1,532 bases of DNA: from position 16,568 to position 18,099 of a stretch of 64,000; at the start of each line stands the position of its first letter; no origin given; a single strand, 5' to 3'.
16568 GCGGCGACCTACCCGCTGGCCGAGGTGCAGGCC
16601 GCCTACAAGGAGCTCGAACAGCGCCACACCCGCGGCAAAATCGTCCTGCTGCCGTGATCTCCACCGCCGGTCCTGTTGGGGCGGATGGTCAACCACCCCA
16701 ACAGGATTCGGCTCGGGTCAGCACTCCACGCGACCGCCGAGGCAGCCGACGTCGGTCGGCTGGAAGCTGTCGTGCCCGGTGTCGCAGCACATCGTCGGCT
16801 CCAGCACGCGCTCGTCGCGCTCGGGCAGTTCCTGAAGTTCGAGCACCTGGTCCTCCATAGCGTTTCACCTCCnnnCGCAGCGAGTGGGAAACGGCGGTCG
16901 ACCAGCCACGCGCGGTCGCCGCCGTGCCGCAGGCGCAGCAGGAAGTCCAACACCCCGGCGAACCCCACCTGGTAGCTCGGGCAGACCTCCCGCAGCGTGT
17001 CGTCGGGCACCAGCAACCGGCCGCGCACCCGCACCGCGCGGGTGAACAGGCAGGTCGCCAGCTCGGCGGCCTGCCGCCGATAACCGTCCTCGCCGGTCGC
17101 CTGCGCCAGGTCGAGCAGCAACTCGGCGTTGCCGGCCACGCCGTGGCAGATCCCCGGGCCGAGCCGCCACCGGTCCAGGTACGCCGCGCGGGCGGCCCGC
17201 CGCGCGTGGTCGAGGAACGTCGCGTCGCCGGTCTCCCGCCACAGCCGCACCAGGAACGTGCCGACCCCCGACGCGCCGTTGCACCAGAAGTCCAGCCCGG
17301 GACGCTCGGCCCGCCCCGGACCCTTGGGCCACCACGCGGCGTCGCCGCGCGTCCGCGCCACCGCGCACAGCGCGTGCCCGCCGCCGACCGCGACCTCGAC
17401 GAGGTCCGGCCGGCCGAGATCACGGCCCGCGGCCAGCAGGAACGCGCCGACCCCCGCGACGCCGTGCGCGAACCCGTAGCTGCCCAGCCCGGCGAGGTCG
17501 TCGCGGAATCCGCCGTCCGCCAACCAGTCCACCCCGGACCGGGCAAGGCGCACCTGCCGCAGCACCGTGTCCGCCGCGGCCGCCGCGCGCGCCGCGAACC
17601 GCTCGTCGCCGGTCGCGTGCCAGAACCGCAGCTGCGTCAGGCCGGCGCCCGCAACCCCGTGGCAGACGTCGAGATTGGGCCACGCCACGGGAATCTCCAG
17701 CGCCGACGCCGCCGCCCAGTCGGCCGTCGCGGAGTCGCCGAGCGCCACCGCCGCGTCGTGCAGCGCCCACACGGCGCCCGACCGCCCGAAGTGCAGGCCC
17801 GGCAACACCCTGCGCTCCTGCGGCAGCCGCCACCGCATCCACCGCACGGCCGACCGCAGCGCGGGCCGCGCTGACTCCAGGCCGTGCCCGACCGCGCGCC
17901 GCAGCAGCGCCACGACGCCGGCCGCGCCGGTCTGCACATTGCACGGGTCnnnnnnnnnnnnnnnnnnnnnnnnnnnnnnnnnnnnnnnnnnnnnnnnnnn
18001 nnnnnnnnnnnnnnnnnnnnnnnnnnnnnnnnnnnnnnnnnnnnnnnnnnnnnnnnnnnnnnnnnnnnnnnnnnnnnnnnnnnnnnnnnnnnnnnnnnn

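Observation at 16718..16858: Hidden 46-aa ORF is a strong candidate precursor peptide (LanA)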

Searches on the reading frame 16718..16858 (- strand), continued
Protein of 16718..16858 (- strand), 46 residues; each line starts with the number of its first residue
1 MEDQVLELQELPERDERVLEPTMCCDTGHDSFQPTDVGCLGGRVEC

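Call 67: search_protein_families(library=ncbifam, proteins=[L006:5397-7979:+, L006:8202-9167:+, L007:8286-9485:+, L006:9176-10615:+], max_evalue=0.00001)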
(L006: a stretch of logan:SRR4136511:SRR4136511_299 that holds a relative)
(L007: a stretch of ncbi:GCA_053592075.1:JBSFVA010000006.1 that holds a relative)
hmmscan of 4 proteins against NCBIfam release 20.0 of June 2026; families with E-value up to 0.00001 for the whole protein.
L006:5397-7979:+ (860 aa): 7 families
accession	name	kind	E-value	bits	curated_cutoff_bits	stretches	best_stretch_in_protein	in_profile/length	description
NF038150.1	lanthi_synth_IV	equivalog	2.6e-296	985.5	650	1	9-855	1-851/851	class IV lanthionine synthetase LanL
NF038151.1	lanthi_synth_III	equivalog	6.5e-141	471.4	575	1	7-841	34-829/833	class III lanthionine synthetase LanKC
TIGR03897.1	lanti_2_LanM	subfamily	1.5e-27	95.8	304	1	533-849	615-931/932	type 2 lanthipeptide synthetase LanM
NF033483.0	PknB_PASTA_kin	equivalog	6e-16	58.6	450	1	190-405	3-211/563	Stk1 family PASTA domain-containing Ser/Thr kinase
NF052427.1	StpK7MSMEG_1200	equivalog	5.2e-15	54.9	900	1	194-438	7-243/601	serine/threonine protein kinase StpK7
NF047741.1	antiphage_MADS6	equivalog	1.1e-11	44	460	1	194-419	189-418/612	methylation-associated defense system protein kinase MAD6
NF053615.1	SerThrKinAfsKStmc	equivalog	5.7e-08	31.9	1300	1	296-403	105-214/809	protein serine/threonine kinase AfsK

L006:8202-9167:+ (321 aa): 3 families
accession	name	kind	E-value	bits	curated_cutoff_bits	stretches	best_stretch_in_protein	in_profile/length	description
NF038150.1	lanthi_synth_IV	equivalog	2e-12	46.3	650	1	151-289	501-643/851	class IV lanthionine synthetase LanL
TIGR03897.1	lanti_2_LanM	subfamily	3.7e-11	41.6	304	1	201-301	811-924/932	type 2 lanthipeptide synthetase LanM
NF038151.1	lanthi_synth_III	equivalog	3.3e-09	35.7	575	1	158-306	524-675/833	class III lanthionine synthetase LanKC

L007:8286-9485:+ (399 aa): 3 families
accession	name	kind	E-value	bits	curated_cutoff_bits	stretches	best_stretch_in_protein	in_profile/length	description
NF038150.1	lanthi_synth_IV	equivalog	2.3e-18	65.9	650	1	72-354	549-802/851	class IV lanthionine synthetase LanL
TIGR03897.1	lanti_2_LanM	subfamily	4.9e-10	37.8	304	1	25-384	588-929/932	type 2 lanthipeptide synthetase LanM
NF038151.1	lanthi_synth_III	equivalog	1.8e-07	30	575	0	287-388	574-679/833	class III lanthionine synthetase LanKC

L006:9176-10615:+ (479 aa): 60 families (the best 25 are shown)
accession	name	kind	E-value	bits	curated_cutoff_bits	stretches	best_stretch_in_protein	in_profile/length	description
NF004832.0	PRK06184.1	subfamily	3.1e-145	484.8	476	1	2-466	6-486/506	hypothetical protein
NF005303.0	PRK06834.1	subfamily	1.4e-69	235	625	1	2-463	3-467/488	hypothetical protein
NF033145.1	rif_monoox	equivalog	1.6e-67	228.5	800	1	4-330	2-332/472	rifampin monooxygenase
NF006092.0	PRK08244.1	equivalog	6e-65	219.8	644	1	1-329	1-334/494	monooxygenase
NF006002.0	PRK08132.1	subfamily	1e-59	202.4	416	3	3-187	26-215/552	FAD-dependent oxidoreductase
NF004780.0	PRK06126.1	subfamily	1.4e-55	188.6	445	1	2-338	8-375/552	hypothetical protein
NF004831.0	PRK06183.1-5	equivalog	2e-51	175.1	546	1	3-334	9-348/568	bifunctional 3-(3-hydroxy-phenyl)propionate/3-hydroxycinnamic acid hydroxylase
NF046069.1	AkvoneHdxseRdmE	equivalog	4.8e-50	170.8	700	2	257-462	279-500/521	aklavinone 12-hydroxylase RdmE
NF046068.1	AkvoneHdxseDnrF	equivalog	1.3e-46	159.4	650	2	249-328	270-349/439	aklavinone 12-hydroxylase DnrF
NF005531.0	PRK07190.1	equivalog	8.3e-46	156.7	530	1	3-465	6-468/487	FAD-binding protein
NF004829.0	PRK06183.1-3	subfamily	1.8e-44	152.4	390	1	2-338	8-359/520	bifunctional 3-(3-hydroxy-phenyl)propionate/3-hydroxycinnamic acid hydroxylase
NF000343.1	rif_mono_Iri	exception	4.8e-44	151.2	950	1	4-328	3-332/479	rifampin monooxygenase Iri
NF004828.0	PRK06183.1-2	equivalog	4.2e-38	131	853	1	2-334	12-349/568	bifunctional 3-(3-hydroxy-phenyl)propionate/3-hydroxycinnamic acid hydroxylase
NF004830.0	PRK06183.1-4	equivalog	2.8e-37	128.4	1135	2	2-188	18-210/617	bifunctional 3-(3-hydroxy-phenyl)propionate/3-hydroxycinnamic acid hydroxylase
NF045577.1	FAD_mono_MbnF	equivalog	1.2e-36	126.4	800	2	255-326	281-352/531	methanobactin biosynthesis FAD monooxygenase MbnF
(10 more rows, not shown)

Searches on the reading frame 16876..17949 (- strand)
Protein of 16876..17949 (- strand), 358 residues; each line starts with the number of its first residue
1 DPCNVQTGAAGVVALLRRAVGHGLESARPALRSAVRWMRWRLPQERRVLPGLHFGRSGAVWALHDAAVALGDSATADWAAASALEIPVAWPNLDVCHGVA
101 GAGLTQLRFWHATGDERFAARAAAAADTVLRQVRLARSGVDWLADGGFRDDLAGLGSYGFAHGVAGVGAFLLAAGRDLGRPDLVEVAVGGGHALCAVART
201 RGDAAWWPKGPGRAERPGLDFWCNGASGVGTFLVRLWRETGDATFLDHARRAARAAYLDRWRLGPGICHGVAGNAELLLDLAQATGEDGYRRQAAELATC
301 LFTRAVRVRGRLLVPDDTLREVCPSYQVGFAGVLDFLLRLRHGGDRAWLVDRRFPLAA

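Call 49: search_solved_structures(query=window:16876-17949:-, max_evalue=0.01, show_alignments=3)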
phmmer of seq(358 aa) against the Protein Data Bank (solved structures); distinct sequences matched with E-value up to 0.01: 6.
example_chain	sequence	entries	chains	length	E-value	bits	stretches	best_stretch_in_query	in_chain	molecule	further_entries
8car_A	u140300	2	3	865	2.3e-15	59.6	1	2-349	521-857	Serine/threonine protein kinase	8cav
3t33_A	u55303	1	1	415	8.7e-08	34.7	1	154-306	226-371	G protein coupled receptor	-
6wq1_A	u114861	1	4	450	1.9e-07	33.5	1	159-301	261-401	LanC-like protein 2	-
8d0v_A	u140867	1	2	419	5.3e-07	32.1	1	159-299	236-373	Glutathione S-transferase LANCL1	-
3e6u_A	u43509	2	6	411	1.2e-06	30.9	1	159-299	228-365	LanC-like protein 1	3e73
8czk_A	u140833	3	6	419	1.2e-06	30.9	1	159-299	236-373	Glutathione S-transferase LANCL1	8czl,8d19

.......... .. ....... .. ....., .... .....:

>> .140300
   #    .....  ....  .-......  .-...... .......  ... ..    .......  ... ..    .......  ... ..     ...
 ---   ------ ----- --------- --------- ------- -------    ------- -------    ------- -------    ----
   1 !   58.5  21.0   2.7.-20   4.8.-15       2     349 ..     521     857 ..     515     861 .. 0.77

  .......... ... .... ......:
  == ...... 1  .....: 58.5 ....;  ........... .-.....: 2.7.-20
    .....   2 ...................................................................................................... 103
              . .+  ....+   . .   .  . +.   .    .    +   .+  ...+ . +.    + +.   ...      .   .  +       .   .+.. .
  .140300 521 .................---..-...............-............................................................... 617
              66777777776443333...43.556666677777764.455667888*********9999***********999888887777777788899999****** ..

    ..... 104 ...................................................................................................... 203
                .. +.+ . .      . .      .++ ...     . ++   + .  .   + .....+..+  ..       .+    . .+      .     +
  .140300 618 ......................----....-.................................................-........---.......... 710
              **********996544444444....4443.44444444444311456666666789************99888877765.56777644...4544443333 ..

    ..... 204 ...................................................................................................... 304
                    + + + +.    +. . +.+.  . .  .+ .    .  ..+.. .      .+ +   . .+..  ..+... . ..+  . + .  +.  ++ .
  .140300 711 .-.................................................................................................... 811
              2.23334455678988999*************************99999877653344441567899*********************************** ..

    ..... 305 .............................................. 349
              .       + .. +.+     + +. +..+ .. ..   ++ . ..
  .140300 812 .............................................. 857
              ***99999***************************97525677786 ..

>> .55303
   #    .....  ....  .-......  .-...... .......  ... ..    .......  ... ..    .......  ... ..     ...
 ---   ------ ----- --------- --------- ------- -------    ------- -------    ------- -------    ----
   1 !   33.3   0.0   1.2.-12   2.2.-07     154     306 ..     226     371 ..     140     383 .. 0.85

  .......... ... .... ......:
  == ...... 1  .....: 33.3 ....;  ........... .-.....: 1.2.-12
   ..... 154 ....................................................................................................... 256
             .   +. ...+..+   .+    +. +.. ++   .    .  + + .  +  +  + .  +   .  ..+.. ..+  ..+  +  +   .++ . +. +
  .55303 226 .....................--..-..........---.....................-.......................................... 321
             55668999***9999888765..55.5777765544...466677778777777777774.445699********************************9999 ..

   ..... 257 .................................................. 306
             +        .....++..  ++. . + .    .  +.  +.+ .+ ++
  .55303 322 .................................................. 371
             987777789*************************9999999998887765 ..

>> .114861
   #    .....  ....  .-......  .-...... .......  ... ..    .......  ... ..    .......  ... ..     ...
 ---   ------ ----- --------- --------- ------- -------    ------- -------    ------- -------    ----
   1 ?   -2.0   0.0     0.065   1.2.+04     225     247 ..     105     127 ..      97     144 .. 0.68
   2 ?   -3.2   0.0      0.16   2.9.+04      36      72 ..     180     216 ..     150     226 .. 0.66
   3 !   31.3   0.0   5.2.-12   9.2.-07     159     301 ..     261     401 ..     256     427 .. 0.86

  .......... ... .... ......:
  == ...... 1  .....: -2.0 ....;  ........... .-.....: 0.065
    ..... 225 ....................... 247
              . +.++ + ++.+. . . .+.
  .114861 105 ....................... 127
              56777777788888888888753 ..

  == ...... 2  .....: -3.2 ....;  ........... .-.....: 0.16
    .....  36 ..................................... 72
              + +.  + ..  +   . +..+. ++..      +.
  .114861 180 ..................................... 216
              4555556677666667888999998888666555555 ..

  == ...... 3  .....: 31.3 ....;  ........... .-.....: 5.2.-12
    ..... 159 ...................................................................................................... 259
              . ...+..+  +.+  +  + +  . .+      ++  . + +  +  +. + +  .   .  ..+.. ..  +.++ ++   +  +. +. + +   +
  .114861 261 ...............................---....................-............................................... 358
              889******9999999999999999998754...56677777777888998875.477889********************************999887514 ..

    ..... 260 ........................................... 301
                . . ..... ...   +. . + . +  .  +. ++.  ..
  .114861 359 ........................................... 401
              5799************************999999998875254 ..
